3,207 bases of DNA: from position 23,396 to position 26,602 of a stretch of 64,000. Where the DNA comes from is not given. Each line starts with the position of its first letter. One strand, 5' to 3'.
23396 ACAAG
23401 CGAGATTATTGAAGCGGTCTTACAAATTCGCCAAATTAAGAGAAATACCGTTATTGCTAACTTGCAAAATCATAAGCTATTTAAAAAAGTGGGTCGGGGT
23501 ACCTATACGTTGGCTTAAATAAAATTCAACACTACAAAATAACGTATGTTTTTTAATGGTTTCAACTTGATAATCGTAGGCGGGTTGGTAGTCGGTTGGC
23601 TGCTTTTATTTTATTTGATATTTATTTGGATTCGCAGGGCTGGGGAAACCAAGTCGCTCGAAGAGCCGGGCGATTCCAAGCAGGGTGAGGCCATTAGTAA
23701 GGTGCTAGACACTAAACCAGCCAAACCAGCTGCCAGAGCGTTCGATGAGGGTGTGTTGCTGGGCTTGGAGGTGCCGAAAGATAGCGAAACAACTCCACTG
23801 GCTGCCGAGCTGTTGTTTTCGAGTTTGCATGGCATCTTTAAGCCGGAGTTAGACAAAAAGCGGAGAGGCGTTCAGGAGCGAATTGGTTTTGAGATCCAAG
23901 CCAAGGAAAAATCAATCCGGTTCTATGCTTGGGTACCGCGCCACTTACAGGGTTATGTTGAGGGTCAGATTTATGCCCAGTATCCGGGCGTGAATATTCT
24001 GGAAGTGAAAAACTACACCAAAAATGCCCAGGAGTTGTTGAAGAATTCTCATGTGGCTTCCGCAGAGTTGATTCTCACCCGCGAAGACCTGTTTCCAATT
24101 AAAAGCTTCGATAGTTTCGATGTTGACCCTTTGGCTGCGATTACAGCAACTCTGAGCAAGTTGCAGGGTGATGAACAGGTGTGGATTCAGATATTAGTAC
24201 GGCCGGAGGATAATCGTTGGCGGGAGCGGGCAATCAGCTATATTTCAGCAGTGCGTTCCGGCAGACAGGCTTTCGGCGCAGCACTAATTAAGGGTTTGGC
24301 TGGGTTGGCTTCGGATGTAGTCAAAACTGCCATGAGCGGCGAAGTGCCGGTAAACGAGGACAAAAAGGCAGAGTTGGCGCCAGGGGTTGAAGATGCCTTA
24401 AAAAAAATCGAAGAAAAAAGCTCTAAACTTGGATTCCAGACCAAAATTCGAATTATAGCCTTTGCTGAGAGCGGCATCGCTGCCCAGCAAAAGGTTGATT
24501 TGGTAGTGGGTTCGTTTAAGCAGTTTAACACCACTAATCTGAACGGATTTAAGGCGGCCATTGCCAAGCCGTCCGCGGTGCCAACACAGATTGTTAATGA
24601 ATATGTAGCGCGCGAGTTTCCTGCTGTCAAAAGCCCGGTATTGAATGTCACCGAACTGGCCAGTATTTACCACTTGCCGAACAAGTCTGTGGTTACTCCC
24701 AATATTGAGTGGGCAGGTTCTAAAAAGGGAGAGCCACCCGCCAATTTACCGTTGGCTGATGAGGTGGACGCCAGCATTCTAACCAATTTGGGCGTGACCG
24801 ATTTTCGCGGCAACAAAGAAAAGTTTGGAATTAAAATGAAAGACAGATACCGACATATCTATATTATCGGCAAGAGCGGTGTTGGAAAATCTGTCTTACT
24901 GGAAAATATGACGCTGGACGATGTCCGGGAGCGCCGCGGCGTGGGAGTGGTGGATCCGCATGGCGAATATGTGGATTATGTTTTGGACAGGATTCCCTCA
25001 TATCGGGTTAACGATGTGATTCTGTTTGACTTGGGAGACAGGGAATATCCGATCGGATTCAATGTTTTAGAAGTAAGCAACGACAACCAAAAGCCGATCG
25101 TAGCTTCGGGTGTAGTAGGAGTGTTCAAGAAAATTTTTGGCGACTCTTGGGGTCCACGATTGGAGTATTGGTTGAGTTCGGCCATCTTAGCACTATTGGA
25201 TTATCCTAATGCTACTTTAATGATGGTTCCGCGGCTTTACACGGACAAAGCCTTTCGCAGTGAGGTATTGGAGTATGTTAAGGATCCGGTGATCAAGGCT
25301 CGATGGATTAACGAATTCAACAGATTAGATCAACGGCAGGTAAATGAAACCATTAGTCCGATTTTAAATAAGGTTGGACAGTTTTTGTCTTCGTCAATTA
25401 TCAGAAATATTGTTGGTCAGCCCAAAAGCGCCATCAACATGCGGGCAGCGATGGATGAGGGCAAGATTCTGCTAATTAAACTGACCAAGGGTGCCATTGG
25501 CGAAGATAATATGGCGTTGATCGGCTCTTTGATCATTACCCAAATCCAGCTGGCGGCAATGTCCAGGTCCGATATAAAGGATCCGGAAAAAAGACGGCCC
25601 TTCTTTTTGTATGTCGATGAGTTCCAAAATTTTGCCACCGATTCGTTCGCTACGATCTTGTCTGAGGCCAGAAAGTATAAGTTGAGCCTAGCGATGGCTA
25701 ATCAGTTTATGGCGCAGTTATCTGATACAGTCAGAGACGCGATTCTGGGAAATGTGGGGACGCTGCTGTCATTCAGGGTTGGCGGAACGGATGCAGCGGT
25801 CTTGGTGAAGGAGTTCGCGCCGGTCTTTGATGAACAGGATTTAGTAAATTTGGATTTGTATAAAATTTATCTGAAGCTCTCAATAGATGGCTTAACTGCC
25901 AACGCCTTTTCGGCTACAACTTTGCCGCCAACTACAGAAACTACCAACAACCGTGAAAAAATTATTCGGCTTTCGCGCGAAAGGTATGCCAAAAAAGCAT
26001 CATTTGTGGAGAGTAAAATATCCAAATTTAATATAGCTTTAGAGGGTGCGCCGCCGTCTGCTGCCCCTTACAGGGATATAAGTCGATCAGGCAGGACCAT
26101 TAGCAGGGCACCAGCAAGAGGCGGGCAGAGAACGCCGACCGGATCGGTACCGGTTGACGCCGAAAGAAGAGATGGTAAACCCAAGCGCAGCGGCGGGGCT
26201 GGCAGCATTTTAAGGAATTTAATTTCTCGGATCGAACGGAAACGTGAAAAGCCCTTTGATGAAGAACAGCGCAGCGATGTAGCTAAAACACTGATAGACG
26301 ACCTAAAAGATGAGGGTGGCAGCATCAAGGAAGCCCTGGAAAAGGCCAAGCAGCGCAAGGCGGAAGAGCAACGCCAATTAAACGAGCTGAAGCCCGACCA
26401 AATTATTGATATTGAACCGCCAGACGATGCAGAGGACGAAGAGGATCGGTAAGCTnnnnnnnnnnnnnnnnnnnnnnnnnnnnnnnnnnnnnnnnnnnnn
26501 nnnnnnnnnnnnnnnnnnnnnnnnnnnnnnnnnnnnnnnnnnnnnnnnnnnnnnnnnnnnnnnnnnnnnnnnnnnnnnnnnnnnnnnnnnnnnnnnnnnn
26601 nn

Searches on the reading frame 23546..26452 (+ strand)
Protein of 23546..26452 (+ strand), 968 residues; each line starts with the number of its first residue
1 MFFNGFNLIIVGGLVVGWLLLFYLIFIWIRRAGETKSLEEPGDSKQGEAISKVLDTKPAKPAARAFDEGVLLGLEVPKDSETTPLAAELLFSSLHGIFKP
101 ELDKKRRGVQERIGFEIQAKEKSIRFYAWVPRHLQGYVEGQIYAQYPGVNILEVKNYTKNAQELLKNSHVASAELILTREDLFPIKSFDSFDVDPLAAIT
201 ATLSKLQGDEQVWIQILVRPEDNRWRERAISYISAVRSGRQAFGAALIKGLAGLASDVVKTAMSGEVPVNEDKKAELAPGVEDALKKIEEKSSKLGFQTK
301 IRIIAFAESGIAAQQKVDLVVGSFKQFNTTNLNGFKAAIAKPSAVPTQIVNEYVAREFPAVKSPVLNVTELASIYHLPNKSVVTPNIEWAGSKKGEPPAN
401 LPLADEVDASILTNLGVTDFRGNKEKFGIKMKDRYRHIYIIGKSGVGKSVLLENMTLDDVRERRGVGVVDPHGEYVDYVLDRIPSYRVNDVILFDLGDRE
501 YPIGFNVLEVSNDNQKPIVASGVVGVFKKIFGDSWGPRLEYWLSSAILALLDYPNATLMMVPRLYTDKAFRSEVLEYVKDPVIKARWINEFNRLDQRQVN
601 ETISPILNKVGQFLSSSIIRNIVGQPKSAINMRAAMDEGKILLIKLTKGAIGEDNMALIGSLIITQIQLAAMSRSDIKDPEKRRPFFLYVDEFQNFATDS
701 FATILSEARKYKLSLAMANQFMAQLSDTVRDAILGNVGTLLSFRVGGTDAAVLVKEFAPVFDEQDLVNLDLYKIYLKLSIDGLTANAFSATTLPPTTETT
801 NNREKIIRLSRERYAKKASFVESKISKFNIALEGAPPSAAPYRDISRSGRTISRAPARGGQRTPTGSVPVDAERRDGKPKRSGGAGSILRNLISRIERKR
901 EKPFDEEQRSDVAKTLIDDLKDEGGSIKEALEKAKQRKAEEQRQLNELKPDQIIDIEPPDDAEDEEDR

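Call 19: search_protein_families(library=pfam, proteins=[window:23546-26452:+], max_evalue=0.01)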
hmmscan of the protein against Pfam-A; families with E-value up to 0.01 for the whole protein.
window:23546-26452:+ (968 aa): 6 families
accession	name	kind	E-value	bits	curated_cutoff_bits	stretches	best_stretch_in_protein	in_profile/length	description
PF10412.15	TrwB_AAD_bind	-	4.3e-07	29.6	20.5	1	432-481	12-61/387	Type IV secretion-system coupling protein DNA-binding domain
PF01935.23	DUF87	-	1.7e-06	28.8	23.2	1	435-511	23-82/220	Helicase HerA, central domain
PF12696.13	TraG-D_C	-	1.5e-05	25.3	22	1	686-747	2-68/126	TraM recognition site of TraD and TraG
PF13401.12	AAA_22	-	0.00035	21.3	27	0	435-466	5-36/130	AAA domain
PF25199.1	nSTAND_NTPase5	-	0.00056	20.2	34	0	432-516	38-124/145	Novel STAND NTPase 5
PF13191.12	AAA_16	-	0.0014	19.6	32.6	0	434-468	23-55/167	AAA ATPase domain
